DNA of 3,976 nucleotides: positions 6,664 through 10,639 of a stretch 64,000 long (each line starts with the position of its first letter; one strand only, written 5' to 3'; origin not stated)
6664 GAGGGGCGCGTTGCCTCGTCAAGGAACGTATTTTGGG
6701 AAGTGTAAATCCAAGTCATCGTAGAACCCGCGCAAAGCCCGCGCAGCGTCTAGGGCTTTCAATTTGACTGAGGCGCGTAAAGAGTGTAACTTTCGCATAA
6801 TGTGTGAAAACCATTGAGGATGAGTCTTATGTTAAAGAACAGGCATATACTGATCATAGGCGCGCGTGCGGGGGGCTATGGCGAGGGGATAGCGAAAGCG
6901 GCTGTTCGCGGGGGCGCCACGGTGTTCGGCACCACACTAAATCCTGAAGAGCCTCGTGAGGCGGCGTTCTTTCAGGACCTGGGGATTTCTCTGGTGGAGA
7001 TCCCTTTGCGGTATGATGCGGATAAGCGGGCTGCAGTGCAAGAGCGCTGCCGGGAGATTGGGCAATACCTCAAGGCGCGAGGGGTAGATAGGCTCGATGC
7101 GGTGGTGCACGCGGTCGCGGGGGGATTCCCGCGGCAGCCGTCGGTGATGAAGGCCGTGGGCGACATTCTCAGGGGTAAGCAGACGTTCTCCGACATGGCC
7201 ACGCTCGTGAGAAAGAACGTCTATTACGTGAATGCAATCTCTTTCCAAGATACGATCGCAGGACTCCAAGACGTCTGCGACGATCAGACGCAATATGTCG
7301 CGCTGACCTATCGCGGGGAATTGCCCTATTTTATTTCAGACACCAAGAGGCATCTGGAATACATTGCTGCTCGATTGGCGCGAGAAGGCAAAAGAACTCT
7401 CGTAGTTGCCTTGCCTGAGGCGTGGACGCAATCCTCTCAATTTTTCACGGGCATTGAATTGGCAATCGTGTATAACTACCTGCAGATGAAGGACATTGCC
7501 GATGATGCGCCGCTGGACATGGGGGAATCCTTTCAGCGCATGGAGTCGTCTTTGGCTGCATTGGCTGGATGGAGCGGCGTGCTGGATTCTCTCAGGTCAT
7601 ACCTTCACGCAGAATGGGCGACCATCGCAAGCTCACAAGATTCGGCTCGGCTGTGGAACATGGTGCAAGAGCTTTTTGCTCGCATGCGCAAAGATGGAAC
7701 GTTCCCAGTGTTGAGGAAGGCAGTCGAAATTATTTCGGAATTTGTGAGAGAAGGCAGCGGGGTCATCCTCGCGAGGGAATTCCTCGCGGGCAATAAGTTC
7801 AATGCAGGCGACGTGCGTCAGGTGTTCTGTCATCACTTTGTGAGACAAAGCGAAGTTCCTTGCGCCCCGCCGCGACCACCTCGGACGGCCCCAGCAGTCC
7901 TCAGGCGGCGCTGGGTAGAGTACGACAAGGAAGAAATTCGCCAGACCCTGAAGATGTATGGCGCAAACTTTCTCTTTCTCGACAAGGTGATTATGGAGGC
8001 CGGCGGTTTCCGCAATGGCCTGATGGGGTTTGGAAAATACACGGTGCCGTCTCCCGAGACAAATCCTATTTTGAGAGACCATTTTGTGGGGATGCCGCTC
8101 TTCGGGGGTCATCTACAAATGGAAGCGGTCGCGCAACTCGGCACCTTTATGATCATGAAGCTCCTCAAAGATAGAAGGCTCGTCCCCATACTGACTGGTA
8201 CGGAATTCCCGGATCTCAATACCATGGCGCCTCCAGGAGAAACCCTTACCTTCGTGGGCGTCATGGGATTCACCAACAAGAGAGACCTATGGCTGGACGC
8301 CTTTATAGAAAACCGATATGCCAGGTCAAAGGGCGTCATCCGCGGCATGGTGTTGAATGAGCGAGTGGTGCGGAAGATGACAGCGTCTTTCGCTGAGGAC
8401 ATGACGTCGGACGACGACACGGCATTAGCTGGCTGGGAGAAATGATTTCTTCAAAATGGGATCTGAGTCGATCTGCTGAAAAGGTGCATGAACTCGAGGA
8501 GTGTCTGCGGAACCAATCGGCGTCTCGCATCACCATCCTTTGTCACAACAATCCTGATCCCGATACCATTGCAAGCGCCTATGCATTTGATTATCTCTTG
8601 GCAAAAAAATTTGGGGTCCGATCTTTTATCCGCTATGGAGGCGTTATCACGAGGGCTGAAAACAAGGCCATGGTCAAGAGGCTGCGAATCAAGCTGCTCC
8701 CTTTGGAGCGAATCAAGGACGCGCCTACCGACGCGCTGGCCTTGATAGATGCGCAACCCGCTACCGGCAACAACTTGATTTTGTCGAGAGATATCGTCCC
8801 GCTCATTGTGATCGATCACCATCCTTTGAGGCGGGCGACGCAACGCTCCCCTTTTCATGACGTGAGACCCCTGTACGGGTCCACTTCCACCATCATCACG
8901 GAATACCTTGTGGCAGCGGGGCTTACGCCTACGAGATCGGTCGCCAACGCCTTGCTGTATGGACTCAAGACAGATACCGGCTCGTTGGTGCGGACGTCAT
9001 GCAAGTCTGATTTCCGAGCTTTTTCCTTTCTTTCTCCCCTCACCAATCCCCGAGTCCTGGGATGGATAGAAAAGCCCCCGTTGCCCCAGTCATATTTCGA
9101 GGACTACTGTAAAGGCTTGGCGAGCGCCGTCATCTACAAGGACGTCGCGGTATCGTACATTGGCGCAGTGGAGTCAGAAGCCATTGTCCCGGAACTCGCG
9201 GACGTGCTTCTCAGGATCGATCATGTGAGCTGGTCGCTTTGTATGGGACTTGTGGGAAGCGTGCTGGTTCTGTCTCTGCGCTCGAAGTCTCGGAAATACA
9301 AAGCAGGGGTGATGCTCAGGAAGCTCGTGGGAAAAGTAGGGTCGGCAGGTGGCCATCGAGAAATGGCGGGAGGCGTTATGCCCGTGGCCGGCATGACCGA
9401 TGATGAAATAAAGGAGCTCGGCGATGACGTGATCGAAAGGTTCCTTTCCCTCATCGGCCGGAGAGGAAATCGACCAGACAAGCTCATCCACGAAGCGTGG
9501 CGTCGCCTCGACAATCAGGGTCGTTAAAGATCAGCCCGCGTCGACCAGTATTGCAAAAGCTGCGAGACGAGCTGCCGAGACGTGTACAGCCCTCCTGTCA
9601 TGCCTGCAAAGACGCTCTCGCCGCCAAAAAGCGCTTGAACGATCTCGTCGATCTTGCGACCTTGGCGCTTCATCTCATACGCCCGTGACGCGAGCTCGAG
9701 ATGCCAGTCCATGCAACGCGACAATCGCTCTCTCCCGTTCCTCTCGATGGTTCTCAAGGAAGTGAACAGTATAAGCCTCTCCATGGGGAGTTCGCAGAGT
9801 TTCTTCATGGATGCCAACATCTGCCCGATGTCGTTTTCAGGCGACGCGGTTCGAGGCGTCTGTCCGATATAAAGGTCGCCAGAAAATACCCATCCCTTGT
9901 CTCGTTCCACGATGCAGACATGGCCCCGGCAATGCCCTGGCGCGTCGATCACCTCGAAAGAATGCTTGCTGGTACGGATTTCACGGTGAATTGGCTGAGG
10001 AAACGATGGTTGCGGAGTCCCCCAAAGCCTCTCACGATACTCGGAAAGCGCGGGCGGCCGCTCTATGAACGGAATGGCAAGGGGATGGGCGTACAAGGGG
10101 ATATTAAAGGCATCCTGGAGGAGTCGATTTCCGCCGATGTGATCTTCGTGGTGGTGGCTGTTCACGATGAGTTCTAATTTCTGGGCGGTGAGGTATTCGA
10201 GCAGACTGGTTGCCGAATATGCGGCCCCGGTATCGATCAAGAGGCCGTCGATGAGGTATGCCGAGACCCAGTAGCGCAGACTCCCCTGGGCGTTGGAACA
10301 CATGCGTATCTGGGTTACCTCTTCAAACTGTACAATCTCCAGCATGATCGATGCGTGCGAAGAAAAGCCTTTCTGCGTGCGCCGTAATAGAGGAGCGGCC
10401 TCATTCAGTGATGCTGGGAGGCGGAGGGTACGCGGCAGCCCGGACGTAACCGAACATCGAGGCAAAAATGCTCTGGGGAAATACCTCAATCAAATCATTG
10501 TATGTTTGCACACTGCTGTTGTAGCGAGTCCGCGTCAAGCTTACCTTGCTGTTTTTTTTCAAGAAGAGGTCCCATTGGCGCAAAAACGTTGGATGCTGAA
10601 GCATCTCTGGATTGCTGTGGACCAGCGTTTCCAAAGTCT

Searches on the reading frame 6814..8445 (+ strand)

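Call 62: search_protein_families(library=pfam, proteins=[window:6814-8445:+], max_evalue=0.00001)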
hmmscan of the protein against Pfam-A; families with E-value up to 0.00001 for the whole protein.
window:6814-8445:+ (543 aa): 1 family
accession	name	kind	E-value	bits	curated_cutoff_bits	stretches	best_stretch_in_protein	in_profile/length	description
PF22046.2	FabMG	-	2.2e-07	30.4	27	0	97-265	155-349/431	Enoyl-acyl carrier protein reductase FabMG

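Call 65: search_protein_families(library=ncbifam, proteins=[window:6814-8442:+], max_evalue=0.00001)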
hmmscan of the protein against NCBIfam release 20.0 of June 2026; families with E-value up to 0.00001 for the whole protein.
window:6814-8442:+ (543 aa): 0 families

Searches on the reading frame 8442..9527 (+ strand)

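Call 62: search_protein_families(library=pfam, proteins=[window:8442-9527:+], max_evalue=0.00001)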
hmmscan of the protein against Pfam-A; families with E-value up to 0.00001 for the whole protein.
window:8442-9527:+ (361 aa): 2 families
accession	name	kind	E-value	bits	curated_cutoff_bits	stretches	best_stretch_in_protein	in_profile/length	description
PF01368.27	DHH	-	5e-09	36.9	28.1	1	29-174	1-124/125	DHH family, N-terminal domain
PF02272.25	DHHA1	-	8.8e-06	26.6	25.9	0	235-326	4-92/102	DHHA1 domain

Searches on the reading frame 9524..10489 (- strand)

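Call 63: search_protein_families(library=pfam, proteins=[window:9524-10489:-], max_evalue=0.00001)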
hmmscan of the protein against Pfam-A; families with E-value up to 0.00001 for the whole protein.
window:9524-10489:- (321 aa): 1 family
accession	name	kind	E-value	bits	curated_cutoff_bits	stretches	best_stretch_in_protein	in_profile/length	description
PF00753.33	Lactamase_B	-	4.1e-22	79.5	22.7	1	76-214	7-159/196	Metallo-beta-lactamase superfamily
